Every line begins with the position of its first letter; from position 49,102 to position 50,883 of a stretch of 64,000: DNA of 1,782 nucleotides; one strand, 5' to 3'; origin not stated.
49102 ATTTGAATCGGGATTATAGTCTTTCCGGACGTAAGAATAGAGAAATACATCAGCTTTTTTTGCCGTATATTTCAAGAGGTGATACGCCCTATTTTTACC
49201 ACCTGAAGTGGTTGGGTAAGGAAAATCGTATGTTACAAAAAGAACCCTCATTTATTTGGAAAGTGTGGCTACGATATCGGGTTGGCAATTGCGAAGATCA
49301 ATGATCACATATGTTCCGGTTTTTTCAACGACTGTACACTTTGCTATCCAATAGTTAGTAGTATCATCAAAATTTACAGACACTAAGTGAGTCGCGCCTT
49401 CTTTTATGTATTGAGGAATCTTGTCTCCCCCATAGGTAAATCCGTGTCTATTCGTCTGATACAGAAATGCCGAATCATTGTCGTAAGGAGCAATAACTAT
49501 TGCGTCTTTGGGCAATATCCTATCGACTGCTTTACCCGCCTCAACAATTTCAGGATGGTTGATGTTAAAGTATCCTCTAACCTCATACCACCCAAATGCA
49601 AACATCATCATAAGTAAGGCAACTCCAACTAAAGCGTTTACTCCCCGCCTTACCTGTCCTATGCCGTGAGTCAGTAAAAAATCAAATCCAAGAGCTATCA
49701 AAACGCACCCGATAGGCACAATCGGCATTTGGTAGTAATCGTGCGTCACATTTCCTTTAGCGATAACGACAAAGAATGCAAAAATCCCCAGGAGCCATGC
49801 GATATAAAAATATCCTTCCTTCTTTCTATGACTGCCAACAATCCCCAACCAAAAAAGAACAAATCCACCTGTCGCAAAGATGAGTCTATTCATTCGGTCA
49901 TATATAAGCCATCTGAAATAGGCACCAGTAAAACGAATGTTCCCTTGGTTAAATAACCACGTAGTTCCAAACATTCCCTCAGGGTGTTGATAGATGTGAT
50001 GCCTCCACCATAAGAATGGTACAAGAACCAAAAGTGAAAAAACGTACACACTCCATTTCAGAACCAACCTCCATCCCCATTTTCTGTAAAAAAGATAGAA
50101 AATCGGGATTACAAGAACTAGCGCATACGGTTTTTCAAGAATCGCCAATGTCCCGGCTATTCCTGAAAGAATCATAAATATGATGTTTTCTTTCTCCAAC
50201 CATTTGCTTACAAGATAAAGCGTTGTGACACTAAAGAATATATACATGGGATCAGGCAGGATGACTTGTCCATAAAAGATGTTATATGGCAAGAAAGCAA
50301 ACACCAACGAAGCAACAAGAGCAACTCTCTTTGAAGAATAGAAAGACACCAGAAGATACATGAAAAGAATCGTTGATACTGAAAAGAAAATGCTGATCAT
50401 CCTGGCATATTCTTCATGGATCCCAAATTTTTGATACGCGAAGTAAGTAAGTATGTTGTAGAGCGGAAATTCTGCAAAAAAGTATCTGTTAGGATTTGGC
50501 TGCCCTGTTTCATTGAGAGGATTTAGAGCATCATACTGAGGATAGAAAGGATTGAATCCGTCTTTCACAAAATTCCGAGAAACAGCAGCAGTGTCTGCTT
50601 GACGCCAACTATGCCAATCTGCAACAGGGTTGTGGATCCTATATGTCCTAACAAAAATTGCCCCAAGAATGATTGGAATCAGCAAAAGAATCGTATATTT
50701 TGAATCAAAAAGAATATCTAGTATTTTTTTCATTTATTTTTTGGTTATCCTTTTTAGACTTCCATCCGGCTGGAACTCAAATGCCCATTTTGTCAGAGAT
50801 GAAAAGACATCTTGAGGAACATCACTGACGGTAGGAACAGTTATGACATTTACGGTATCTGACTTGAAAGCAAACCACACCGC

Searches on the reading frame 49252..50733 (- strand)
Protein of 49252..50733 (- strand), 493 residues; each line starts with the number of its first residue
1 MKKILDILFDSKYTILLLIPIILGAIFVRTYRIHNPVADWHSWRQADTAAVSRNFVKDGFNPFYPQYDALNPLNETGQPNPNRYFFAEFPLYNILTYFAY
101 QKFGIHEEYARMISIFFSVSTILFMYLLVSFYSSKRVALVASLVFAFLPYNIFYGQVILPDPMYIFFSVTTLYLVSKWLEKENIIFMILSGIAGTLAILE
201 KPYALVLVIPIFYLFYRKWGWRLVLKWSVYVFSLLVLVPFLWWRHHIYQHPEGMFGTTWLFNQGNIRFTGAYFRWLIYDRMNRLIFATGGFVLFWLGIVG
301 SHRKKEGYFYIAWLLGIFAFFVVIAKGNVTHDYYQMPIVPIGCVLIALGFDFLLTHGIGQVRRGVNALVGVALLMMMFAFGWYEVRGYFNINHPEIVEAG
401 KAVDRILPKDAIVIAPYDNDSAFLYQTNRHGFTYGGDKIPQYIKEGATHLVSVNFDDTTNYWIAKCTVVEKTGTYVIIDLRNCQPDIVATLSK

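Call 64: search_protein_families(library=pfam, proteins=[window:49252-50733:-], max_evalue=0.00001)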
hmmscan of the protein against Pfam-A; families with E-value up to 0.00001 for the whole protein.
window:49252-50733:- (493 aa): 2 families
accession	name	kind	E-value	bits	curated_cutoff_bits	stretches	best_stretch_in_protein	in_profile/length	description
PF13231.12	PMT_2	-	3.2e-12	47.4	26.1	1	95-243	9-160/160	Dolichyl-phosphate-mannose-protein mannosyltransferase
PF02366.24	PMT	-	3.7e-10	40.2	22.7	1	89-241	63-231/245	Dolichyl-phosphate-mannose-protein mannosyltransferase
